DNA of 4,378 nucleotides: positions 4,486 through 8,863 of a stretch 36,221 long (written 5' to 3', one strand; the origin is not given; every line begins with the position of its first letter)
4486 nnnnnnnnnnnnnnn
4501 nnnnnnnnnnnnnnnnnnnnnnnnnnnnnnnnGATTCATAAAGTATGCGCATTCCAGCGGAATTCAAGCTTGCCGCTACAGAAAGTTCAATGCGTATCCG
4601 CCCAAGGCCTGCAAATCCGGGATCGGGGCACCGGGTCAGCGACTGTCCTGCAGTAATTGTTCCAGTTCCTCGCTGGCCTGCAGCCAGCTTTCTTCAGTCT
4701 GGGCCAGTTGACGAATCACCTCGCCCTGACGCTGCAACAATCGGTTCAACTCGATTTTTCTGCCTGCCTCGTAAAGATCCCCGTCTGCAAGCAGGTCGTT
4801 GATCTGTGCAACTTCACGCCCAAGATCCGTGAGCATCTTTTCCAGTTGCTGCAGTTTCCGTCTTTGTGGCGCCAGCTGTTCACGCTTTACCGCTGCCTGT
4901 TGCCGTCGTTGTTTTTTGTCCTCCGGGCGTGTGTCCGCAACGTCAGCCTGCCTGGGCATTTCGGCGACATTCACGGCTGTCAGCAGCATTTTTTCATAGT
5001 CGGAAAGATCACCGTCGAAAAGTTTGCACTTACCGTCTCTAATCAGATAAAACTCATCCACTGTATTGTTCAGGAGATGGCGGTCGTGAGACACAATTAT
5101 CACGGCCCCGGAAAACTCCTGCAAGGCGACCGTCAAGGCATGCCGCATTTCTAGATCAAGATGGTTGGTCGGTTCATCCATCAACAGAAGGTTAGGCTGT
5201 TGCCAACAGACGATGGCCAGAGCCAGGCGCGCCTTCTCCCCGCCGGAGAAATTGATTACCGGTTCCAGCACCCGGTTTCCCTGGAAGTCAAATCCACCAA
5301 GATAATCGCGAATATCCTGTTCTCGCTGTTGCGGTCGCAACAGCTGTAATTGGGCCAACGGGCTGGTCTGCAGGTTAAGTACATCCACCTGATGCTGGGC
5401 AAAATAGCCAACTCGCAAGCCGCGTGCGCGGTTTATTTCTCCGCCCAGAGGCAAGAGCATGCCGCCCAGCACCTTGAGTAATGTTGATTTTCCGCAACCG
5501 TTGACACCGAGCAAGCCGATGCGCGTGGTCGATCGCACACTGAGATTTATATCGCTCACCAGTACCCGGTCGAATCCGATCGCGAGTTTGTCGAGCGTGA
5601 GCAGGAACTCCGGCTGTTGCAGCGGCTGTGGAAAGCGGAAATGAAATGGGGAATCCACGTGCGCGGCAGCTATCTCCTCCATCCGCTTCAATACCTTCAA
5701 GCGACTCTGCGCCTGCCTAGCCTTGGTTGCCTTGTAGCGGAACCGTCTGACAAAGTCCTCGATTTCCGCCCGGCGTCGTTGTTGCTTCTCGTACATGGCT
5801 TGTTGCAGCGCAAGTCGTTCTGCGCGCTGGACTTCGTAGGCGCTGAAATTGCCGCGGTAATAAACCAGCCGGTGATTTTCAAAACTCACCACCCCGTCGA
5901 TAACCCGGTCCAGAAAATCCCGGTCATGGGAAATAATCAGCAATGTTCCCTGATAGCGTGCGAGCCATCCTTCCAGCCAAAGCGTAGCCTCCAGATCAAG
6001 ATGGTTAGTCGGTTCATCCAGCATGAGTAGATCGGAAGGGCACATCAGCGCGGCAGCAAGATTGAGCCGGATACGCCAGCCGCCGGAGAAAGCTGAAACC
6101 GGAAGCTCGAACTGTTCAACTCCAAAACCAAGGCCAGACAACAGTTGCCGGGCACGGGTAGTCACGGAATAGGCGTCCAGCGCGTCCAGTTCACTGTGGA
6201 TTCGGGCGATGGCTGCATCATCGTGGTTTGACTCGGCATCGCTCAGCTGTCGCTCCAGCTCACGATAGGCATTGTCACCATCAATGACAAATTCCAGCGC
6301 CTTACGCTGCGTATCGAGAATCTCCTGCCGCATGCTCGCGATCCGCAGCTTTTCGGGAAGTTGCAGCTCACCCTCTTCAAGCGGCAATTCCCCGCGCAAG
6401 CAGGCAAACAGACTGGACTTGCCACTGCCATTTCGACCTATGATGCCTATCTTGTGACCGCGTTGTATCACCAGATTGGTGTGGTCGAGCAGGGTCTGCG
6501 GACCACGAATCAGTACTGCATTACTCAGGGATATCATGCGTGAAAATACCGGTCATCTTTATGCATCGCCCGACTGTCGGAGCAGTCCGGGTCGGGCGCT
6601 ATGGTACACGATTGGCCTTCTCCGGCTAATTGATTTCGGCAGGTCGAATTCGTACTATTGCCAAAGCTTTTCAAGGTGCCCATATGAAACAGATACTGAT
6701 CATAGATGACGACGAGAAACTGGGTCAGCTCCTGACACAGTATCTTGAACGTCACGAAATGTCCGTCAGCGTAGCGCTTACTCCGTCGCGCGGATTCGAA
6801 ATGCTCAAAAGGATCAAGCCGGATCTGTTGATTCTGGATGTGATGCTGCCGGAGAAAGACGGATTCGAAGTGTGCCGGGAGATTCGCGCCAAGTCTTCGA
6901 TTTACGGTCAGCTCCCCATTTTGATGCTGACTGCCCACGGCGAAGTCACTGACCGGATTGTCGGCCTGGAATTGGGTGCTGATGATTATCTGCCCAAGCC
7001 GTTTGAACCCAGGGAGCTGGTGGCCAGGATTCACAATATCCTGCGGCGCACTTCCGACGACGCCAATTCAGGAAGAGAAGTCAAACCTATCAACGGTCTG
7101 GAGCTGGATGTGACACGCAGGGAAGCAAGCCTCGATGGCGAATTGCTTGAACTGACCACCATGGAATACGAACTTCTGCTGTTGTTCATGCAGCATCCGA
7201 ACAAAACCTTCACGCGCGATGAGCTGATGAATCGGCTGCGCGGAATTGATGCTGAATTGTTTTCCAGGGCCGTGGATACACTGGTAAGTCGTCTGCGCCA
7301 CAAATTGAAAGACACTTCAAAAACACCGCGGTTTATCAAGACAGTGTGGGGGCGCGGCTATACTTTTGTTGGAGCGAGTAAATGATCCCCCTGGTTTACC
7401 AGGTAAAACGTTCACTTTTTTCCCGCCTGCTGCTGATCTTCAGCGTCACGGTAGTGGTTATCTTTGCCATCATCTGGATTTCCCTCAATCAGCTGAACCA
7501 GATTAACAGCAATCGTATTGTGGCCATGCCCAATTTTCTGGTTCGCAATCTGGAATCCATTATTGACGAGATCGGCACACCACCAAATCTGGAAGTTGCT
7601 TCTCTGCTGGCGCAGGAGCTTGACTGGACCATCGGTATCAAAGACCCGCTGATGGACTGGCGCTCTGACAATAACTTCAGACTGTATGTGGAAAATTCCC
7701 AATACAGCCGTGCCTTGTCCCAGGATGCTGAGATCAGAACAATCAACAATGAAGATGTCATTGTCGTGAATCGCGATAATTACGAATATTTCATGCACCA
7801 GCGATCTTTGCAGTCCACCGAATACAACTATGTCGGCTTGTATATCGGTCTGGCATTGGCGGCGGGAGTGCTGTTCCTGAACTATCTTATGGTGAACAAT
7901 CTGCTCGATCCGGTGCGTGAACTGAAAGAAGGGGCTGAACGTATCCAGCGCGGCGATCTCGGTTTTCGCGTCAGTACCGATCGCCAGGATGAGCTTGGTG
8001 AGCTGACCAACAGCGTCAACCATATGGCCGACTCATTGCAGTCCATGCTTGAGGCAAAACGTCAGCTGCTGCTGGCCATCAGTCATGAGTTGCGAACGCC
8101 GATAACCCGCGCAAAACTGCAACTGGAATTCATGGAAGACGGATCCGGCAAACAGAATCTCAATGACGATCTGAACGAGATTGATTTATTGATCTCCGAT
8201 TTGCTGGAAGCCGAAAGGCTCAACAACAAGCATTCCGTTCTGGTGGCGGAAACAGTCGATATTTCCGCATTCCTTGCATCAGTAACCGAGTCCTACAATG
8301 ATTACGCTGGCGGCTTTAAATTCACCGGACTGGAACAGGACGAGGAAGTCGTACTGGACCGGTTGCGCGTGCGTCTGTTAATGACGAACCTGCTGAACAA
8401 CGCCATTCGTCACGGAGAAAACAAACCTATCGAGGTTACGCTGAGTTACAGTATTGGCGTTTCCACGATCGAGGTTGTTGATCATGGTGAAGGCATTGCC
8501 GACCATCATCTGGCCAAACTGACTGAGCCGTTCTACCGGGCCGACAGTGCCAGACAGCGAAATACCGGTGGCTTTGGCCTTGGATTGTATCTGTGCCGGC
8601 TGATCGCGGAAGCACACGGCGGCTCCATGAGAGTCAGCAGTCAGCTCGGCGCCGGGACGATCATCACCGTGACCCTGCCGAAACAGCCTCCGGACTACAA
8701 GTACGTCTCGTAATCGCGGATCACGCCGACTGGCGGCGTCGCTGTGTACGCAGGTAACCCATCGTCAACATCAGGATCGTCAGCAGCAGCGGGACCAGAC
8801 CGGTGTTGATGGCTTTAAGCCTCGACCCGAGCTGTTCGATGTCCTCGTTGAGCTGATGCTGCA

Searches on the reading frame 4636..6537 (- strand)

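Call 6: search_protein_families(library=pfam, proteins=[window:4636-6537:-], max_evalue=0.00001)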
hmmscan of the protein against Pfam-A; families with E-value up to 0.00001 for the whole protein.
window:4636-6537:- (633 aa): 4 families
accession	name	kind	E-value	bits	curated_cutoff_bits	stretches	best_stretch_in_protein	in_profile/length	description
PF00005.33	ABC_tran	-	3.8e-46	157.5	25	2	328-458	2-137/137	ABC transporter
PF12848.13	ABC_tran_Xtn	-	5.4e-26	90.9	25.9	1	218-299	2-84/85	ABC transporter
PF13304.12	AAA_21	-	1e-16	62.3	27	0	418-489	226-303/304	AAA domain, putative AbiEii toxin, Type IV TA system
PF02463.25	SMC_N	-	2.3e-12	47.3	40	0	421-498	135-210/220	RecF/RecN/SMC N terminal domain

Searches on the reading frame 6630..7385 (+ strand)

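Call 27: search_protein_families(library=pfam, proteins=[window:6630-7385:+], max_evalue=0.0001)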
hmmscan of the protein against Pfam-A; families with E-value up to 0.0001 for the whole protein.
window:6630-7385:+ (251 aa): 2 families
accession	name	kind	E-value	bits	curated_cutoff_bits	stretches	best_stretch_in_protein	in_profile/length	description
PF00072.30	Response_reg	-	3.9e-29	101.5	30.2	1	22-134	1-110/111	Response regulator receiver domain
PF00486.34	Trans_reg_C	-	1.1e-23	83.5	26.2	1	171-246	2-77/77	Transcriptional regulatory protein, C terminal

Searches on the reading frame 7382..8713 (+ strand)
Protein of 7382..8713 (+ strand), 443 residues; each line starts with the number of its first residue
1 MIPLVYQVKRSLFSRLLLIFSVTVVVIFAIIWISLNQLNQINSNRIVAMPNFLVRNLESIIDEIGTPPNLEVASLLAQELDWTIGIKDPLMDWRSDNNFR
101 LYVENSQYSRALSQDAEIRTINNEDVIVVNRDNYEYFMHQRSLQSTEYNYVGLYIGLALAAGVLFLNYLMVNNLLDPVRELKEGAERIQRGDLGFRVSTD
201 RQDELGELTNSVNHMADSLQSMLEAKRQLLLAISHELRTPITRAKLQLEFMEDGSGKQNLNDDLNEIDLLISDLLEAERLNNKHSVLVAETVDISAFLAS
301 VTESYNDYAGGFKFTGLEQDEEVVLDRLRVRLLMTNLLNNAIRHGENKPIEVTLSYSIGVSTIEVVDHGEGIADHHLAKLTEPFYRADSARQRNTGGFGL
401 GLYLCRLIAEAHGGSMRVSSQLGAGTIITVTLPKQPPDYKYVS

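Call 6: search_protein_families(library=pfam, proteins=[window:7382-8713:+], max_evalue=0.00001)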
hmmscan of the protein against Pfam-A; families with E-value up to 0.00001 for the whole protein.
window:7382-8713:+ (443 aa): 4 families
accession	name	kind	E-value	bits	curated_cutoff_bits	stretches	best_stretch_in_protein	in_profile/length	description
PF02518.31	HATPase_c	-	7.4e-27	94.4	26.4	1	326-435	2-110/111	Histidine kinase-, DNA gyrase B-, and HSP90-like ATPase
PF00672.30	HAMP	-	2.7e-14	53.7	25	1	170-220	2-52/53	HAMP domain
PF00512.31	HisKA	-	7.2e-08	32.8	26.9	1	225-282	1-65/66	His Kinase A (phospho-acceptor) domain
PF13581.12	HATPase_c_2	-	3.8e-07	30.6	27.4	1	329-402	31-104/127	Histidine kinase-like ATPase domain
